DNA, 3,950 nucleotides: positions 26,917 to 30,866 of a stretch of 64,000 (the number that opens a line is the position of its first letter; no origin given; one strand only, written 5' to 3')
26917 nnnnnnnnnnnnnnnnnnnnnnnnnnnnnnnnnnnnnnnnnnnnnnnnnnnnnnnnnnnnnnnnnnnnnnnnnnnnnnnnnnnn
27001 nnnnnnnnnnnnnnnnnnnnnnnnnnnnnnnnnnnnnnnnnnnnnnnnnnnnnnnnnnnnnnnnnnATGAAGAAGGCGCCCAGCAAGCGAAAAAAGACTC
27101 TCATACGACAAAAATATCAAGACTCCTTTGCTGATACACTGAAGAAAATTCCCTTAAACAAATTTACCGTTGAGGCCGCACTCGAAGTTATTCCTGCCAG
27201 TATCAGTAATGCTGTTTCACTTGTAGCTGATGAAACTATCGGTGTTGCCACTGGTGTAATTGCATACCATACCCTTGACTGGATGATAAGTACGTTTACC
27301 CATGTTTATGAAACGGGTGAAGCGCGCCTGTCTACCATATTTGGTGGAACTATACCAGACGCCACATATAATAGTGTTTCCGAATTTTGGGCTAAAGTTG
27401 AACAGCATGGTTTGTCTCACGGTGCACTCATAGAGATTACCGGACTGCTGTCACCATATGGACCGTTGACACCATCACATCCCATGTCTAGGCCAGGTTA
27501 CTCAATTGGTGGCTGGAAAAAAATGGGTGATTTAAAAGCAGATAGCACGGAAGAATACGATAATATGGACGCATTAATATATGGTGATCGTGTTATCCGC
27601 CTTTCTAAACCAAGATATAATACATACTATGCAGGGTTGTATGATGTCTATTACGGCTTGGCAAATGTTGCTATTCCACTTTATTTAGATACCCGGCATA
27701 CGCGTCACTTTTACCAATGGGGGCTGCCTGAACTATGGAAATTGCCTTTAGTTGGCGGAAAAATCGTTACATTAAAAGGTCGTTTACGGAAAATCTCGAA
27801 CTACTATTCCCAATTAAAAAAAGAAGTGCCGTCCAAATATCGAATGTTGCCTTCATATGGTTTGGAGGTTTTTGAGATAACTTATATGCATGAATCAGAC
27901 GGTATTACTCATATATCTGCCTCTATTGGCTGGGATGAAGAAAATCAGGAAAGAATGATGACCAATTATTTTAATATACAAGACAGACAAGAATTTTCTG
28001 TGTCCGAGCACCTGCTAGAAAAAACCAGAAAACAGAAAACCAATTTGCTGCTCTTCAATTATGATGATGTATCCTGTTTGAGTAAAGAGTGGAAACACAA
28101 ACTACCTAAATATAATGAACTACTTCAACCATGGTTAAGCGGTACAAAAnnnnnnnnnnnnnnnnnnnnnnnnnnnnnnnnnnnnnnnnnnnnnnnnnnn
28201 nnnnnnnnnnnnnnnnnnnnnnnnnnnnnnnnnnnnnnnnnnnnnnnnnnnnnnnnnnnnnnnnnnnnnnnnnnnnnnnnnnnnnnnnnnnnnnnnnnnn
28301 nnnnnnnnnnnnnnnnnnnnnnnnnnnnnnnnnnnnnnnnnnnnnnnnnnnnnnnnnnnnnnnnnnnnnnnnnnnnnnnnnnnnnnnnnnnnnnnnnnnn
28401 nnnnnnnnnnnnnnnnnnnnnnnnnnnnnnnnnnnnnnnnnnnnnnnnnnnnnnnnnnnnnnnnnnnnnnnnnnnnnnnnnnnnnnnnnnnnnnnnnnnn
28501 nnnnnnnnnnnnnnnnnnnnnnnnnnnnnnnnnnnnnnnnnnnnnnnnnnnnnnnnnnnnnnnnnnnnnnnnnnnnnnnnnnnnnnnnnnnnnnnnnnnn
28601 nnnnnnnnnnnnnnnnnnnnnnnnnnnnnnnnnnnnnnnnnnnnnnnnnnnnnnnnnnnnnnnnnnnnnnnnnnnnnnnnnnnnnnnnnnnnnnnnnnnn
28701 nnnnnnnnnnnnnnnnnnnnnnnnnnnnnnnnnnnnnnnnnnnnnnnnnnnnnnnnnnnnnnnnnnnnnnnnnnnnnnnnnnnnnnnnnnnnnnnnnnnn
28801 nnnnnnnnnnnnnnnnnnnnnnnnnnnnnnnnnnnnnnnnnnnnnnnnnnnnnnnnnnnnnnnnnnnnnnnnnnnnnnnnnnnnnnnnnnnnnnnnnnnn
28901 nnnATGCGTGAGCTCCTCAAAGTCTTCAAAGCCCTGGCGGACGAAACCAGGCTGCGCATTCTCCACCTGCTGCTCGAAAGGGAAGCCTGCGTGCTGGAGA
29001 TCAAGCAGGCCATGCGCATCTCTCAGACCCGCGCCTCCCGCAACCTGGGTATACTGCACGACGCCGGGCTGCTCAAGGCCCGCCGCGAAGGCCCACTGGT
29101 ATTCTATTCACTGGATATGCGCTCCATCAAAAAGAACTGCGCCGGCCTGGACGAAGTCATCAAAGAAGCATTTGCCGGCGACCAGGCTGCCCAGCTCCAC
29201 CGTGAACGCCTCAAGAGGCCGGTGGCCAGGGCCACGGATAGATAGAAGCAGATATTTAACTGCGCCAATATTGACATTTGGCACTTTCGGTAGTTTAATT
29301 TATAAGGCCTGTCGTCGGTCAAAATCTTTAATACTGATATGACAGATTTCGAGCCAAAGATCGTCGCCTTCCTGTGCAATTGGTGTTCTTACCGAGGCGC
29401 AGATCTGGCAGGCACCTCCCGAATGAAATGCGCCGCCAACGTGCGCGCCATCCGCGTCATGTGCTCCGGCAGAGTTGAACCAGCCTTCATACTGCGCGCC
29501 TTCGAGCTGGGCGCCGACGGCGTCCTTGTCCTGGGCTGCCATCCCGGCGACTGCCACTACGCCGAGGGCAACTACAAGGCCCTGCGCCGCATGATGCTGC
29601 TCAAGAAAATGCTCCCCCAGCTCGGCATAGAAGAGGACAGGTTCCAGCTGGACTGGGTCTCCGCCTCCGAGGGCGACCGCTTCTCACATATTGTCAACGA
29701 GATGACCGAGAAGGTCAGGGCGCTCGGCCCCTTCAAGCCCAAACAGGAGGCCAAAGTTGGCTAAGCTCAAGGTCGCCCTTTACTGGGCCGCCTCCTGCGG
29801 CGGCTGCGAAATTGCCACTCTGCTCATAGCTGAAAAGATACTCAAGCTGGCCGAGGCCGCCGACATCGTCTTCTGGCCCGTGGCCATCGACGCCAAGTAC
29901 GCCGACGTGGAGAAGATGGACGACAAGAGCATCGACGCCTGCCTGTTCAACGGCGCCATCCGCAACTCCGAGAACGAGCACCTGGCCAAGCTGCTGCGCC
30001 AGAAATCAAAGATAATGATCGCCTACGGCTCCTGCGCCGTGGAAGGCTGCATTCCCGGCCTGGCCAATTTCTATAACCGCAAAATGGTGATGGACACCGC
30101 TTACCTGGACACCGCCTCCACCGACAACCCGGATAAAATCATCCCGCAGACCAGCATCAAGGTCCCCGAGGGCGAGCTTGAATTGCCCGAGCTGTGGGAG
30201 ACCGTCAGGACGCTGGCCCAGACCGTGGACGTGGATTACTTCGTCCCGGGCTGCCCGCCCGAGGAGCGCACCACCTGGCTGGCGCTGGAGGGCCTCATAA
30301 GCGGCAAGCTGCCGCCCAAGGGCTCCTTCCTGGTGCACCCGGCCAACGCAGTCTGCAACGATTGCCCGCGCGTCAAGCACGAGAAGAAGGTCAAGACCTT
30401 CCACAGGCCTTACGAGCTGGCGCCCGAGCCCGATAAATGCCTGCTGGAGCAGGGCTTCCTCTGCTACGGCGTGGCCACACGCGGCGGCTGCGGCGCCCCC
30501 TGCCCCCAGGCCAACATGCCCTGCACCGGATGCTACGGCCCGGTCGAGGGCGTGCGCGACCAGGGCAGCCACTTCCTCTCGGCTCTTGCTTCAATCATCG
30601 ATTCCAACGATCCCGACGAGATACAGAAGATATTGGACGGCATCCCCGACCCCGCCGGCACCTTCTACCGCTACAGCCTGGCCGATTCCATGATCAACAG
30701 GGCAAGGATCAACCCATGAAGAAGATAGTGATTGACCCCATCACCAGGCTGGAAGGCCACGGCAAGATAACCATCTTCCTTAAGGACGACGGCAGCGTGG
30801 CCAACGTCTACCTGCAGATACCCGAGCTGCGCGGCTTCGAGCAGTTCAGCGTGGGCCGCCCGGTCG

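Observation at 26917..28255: Minimal integrase-less island at tRNA-Met carrying one AT-rich orphan gene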

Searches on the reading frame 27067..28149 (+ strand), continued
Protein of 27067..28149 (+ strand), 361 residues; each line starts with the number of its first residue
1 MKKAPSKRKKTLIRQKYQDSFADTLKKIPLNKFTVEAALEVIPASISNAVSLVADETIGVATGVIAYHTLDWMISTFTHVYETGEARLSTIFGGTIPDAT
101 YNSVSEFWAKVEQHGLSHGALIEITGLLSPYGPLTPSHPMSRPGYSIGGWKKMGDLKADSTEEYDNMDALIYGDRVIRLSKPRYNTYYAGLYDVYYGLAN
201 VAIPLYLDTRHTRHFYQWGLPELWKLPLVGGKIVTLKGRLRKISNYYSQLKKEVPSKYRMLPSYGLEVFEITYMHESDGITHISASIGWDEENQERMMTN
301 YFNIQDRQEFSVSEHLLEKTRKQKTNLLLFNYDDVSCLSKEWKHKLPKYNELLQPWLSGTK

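Call 88: find_encoding_contigs(protein=P0031, flank=6000, max_places=2)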
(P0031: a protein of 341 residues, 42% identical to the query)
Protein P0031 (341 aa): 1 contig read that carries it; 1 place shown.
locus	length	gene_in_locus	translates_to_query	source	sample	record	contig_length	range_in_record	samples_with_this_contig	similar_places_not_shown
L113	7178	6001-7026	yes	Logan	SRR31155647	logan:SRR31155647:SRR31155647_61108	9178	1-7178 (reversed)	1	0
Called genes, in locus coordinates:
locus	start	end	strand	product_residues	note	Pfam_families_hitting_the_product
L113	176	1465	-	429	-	PF02310:B12-binding, PF04055:Radical_SAM (weak)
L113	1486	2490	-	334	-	-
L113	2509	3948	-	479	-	PF00176:SNF2-rel_dom, PF00271:Helicase_C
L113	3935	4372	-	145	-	-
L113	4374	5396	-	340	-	PF02195:ParB_N (weak)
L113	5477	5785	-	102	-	-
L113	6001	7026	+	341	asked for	-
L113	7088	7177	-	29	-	?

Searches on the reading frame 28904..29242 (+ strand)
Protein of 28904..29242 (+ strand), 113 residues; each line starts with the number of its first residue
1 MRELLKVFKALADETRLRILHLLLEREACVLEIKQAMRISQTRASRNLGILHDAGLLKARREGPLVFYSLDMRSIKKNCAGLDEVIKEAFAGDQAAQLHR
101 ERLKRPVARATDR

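Call 12: search_protein_families(library=pfam, proteins=[window:28904-29242:+], max_evalue=0.1)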
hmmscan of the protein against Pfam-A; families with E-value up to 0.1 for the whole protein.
window:28904-29242:+ (113 aa): 7 families
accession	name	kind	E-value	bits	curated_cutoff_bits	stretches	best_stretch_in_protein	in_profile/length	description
PF01022.26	HTH_5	-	2.5e-10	40.5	22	1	13-58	1-46/47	Bacterial regulatory protein, arsR family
PF12840.13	HTH_20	-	4.2e-07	30.3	27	1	11-58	1-49/51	Helix-turn-helix domain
PF12802.13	MarR_2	-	0.0017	18.9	27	1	17-62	8-55/61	MarR family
PF13601.12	HTH_34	-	0.0018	18.8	27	1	16-60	2-47/80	Winged helix DNA-binding domain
PF01978.25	TrmB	-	0.007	16.6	25.6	1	21-72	16-67/68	Sugar-specific transcriptional regulator TrmB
PF24038.1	DUF7347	-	0.0075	16.9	27.6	1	6-28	3-25/77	Domain of unknown function (DUF7347)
PF25213.1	HVO_A0261_N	-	0.045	14.1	35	1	14-60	11-57/86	HVO_A0261 N-terminal domain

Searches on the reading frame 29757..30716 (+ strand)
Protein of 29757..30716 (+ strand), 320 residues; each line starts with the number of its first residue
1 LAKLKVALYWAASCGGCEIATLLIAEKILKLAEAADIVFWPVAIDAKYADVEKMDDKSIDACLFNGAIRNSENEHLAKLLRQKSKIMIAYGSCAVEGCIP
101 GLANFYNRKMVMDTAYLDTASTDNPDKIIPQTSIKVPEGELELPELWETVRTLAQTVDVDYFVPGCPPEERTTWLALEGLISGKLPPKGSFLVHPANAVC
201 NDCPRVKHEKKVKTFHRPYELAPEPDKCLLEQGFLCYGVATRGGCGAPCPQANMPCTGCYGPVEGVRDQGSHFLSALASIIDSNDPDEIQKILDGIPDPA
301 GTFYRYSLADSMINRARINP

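Call 27: find_related_loci(query=window:29757-30716:+, collection=genome_contigs, flank=10000)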
Query window:29757-30716:+ (320 aa) in genome_contigs; peptide patterns used: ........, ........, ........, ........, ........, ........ (x = any residue, [..] = any of these).
279 stretches matched a pattern; 148 encode a relative of the query (tblastn E <= 1e-3); the best 80 are kept; 80 distinct loci.
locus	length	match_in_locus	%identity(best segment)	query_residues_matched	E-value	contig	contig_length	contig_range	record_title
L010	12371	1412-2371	90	1-320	0e+0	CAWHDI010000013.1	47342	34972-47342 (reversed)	MAG: uncultured Chloroflexia bacterium isolate MFD03726.bin.2.168 genome assembly, contig: contig_117455, whole genome s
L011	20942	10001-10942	89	1-314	0e+0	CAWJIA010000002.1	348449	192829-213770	MAG: uncultured Chloroflexia bacterium isolate MFD03726.bin.1.148 genome assembly, contig: contig_11869, whole genome sh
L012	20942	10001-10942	88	1-314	0e+0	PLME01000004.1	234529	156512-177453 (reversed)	MAG: Dehalococcoidia bacterium isolate fen_1075 73.20120800_E3S.24_contig_2165, whole genome shotgun sequence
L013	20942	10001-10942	89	1-314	0e+0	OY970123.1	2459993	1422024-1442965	MAG: uncultured Chloroflexia bacterium isolate MFD01476.bin.c.5 genome assembly, chromosome: 1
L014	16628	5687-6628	88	1-314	0e+0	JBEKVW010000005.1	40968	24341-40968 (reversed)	MAG: Dehalococcoidia bacterium isolate SPRUCE 613 SPRUCE_613_5, whole genome shotgun sequence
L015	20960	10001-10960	85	1-320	0e+0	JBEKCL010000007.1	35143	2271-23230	MAG: Dehalococcoidia bacterium isolate SPRUCE 159 SPRUCE_159_7, whole genome shotgun sequence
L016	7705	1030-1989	84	1-320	0e+0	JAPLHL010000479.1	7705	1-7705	MAG: Chloroflexota bacterium isolate LacPavin_0920_SED4_MAG_48_8 LacPavin_0920_SED4_scaffold_361680, whole genome shotgu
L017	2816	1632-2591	85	1-320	0e+0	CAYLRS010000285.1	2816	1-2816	MAG TPA_asm: uncultured Dehalococcoidales bacterium isolate binchicken_co91_488 genome assembly, contig: NODE_67571_leng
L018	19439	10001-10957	79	1-319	9e-180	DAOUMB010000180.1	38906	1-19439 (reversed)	MAG TPA_asm: Dehalococcoidia bacterium isolate W31_73 k127_397501, whole genome shotgun sequence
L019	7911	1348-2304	81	1-319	3e-180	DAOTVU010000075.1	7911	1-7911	MAG TPA_asm: Dehalococcoidia bacterium isolate H111_81 k127_2348476, whole genome shotgun sequence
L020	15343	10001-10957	79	1-319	2e-179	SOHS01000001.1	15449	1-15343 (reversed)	MAG: Dehalococcoidia bacterium isolate E26_bin16 NODE_138_length_15449_cov_36.158958, whole genome shotgun sequence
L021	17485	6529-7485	78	1-319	2e-178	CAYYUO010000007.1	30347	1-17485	MAG TPA_asm: uncultured Dehalococcoidales bacterium isolate binchicken_co34_425 genome assembly, contig: NODE_2217_lengt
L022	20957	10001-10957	79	1-319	2e-178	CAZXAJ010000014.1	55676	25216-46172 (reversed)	MAG TPA_asm: uncultured Dehalococcoidales bacterium isolate binchicken_co334_347 genome assembly, contig: NODE_819_lengt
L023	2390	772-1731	80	1-320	0e+0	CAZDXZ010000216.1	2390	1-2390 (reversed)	MAG TPA_asm: uncultured Dehalococcoidales bacterium isolate SRP098346_co1_76 genome assembly, contig: NODE_80034_length_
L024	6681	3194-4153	78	1-320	6e-179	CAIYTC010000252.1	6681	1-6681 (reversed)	MAG: uncultured Dehalococcoidia bacterium isolate AlinenSedimentsD1_bin-0298 genome assembly, contig: bin-0298:252/296,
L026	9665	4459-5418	80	1-320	6e-178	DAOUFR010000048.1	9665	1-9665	MAG TPA_asm: Dehalococcoidia bacterium isolate R125_62 9863, whole genome shotgun sequence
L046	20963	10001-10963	79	1-320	8e-171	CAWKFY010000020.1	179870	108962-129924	MAG: uncultured Chloroflexia bacterium isolate MFD04492.bin.2.15 genome assembly, contig: contig_40914, whole genome sho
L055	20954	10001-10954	87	1-318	0e+0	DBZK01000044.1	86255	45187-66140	MAG TPA_asm: Dehalococcoidia bacterium UBA1162 UBA1162_contig_24959, whole genome shotgun sequence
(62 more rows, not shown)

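Call 44: search_protein_families(library=pfam, proteins=[L011:7568-8509:-, L014:2968-4050:+, L012:7595-8299:-, L011:364-873:+, L011:1039-1347:+, L046:3360-3923:-, L046:4125-4727:+, L011:1778-2746:+, L011:2983-4065:-, L015:6585-7382:-], max_evalue=0.01)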
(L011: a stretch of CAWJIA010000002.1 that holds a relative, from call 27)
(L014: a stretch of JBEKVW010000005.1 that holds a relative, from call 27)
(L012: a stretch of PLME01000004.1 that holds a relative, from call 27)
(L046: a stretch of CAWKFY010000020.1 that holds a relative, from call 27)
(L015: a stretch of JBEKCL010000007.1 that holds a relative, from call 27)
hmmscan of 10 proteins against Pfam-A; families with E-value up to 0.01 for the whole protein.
L011:7568-8509:- (313 aa): 4 families
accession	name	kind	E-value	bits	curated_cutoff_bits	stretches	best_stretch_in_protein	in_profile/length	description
PF00589.27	Phage_integrase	-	2.9e-31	109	27.1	1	132-292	3-167/172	Phage integrase family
PF13495.12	Phage_int_SAM_4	-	2.2e-07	31.6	27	1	14-107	3-80/85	Phage integrase, N-terminal SAM-like domain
PF13102.12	Phage_int_SAM_5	-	4.6e-06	27.3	22.3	1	26-115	18-92/98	Phage integrase SAM-like domain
PF02899.23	Phage_int_SAM_1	-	4e-05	24.2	22.3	1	13-108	1-82/83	Phage integrase, N-terminal SAM-like domain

L014:2968-4050:+ (361 aa): 0 families

L012:7595-8299:- (234 aa): 0 families

L011:364-873:+ (170 aa): 1 family
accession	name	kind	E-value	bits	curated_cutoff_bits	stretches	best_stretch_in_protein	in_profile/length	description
PF17206.9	SeqA_N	-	0.00074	19.2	23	1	24-55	1-32/36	SeqA protein N-terminal domain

L011:1039-1347:+ (103 aa): 0 families

L046:3360-3923:- (187 aa): 0 families

L046:4125-4727:+ (201 aa): 1 family
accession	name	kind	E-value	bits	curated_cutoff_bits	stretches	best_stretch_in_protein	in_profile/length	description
PF18928.5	DUF5677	-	0.0055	17.2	27.1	0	35-101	15-82/166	Family of unknown function (DUF5677)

L011:1778-2746:+ (323 aa): 2 families
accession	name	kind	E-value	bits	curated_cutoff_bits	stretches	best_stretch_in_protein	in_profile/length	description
PF09439.16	SRPRB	-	0.0045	16.8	25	0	43-113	2-70/178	Signal recognition particle receptor beta subunit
PF00005.33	ABC_tran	-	0.0055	17.7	25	0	40-80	7-48/137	ABC transporter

L011:2983-4065:- (360 aa): 8 families
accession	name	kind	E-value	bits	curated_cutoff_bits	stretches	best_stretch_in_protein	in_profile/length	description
PF13431.12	TPR_17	-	5.9e-10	39.1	24.4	1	251-281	2-32/34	Tetratricopeptide repeat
PF13414.12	TPR_11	-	1.5e-07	31.4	26.8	0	249-266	15-32/42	TPR repeat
PF13181.12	TPR_8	-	8.2e-06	26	25.7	0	304-333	2-31/34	Tetratricopeptide repeat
PF00515.34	TPR_1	-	1.9e-05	24.7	27.8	0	244-261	17-34/34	Tetratricopeptide repeat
PF13432.12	TPR_16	-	0.0005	20.9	32.7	0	287-330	15-58/65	Tetratricopeptide repeat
PF07719.23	TPR_2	-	0.00081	19.8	27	0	244-261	17-34/34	Tetratricopeptide repeat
PF13428.12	TPR_14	-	0.00085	20.2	23.5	0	287-310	19-42/44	Tetratricopeptide repeat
PF12773.13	DZR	-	0.0096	16.5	27.3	0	6-24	1-19/45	Double zinc ribbon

L015:6585-7382:- (265 aa): 1 family
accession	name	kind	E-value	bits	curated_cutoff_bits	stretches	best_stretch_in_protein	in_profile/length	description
PF08867.16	FRG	-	2.7e-19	70.3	25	1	35-138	2-91/94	FRG domain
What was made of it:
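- On tRNA-integrated genomic island made by a tyrosine integrase: The feature is met in relatives L011 and L012 (call 44).
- They have only SAM-like and catalytic domains and no separate arm-binding domain (call 44), so core sites alone might suffice. The tyrosine integrases found at the same site in relatives already explain the repeat (call 44).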

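Call 56: search_protein_families(library=padloc, proteins=[L014:2968-4050:+, L012:7595-8299:-, L011:364-873:+, L011:1778-2746:+, L011:4730-6070:+, L015:3948-5015:+, L015:5459-6559:+, L015:6585-7382:-, L046:4993-6195:-, L046:6339-7271:+], max_evalue=0.01)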
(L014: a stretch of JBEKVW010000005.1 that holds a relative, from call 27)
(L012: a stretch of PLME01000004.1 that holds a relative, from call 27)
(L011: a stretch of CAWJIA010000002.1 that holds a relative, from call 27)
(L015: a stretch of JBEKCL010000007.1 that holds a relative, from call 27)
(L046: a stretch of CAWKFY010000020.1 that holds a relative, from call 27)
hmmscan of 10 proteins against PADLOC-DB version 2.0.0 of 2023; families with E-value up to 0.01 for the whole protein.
L014:2968-4050:+ (361 aa): 0 families

L012:7595-8299:- (234 aa): 0 families

L011:364-873:+ (170 aa): 0 families

L011:1778-2746:+ (323 aa): 6 families
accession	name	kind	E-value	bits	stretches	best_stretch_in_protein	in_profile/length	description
PDLC04734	PDC-M62A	-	0.00034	17.7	1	39-72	55-88/597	-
PDLC02335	AbiLi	-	0.0013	15.9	1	34-68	71-100/326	AbiLi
PDLC04737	PDC-M62A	-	0.0017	15.5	1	38-130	49-126/601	-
PDLC00304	PtuA1|PtuA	-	0.002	15.4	1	27-122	22-108/444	AAA ATPase domain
PDLC04140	mad8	-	0.0021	15.6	1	40-65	23-48/314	mads_8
PDLC02979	AriA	-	0.0032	15.3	1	46-208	25-146/373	-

L011:4730-6070:+ (447 aa): 8 families
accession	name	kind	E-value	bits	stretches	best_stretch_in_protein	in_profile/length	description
PDLC04819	PDC-S02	-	7.4e-18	62.9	1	333-446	197-309/334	-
PDLC03657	mREase_IV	-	4.1e-13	47.3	1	336-446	176-294/317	Type IV methyl-directed restriction enzyme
PDLC03663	mREase_IV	-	9.3e-13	45.7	1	337-446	417-526/544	Type IV methyl-directed restriction enzyme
PDLC04796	PDC-S02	-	1.3e-11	42.1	1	336-446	247-360/390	-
PDLC00631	ZorD1|ZorD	-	8.1e-11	38.4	1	334-446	950-1063/1071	"SWI2/SNF2 helicase, Mrr-like nuclease"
PDLC04806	PDC-S02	-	1.4e-09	35.7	1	337-446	190-303/324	-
PDLC04815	PDC-S02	-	6.7e-09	33.5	1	343-427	216-300/346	-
PDLC00628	ZorD1|ZorD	-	0.0013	14.5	1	334-446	1029-1142/1171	"SWI2/SNF2 helicase, Mrr-like nuclease"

L015:3948-5015:+ (356 aa): 2 families
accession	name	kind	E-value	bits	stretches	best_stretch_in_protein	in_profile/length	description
PDLC01171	TPR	-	2.7e-07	28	1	14-190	146-328/504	TPR repeats containing protein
PDLC01092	C3a198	-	0.002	15.1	1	19-195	168-352/523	TPR protein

L015:5459-6559:+ (367 aa): 0 families

L015:6585-7382:- (265 aa): 13 families
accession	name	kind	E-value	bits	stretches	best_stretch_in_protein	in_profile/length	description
PDLC04937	PDC-S15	-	1.5e-35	121.1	1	2-247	14-235/254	-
PDLC04931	PDC-S15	-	4.4e-21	73.9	1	33-246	62-258/282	-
PDLC04938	PDC-S15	-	1.4e-19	68.6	1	2-260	42-270/276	-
PDLC04934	PDC-S15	-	1.5e-18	65.1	1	5-143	39-158/416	-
PDLC04940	PDC-S15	-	1.4e-17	62.2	1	31-246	52-253/280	-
PDLC04933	PDC-S15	-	1e-12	46.2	1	5-153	9-128/286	-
PDLC04936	PDC-S15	-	3.4e-12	44.4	1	4-152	23-143/300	-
PDLC04926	PDC-S15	-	9.4e-10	36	1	4-151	5-134/300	-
PDLC04935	PDC-S15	-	2.7e-08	31.1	1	35-139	138-229/535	-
PDLC04932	PDC-S15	-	4.8e-08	30.7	1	18-145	27-151/324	-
PDLC04927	PDC-S15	-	5.8e-07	26.7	1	108-138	91-121/422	-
PDLC04929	PDC-S15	-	2.9e-05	22.1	1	10-140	8-129/308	-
PDLC04930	PDC-S15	-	0.00013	19.2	1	103-142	82-121/380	-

L046:4993-6195:- (400 aa): 0 families

L046:6339-7271:+ (311 aa): 1 family
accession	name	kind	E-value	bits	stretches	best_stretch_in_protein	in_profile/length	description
PDLC04134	mad2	-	1.3e-05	22.2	1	103-197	292-371/492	mads_2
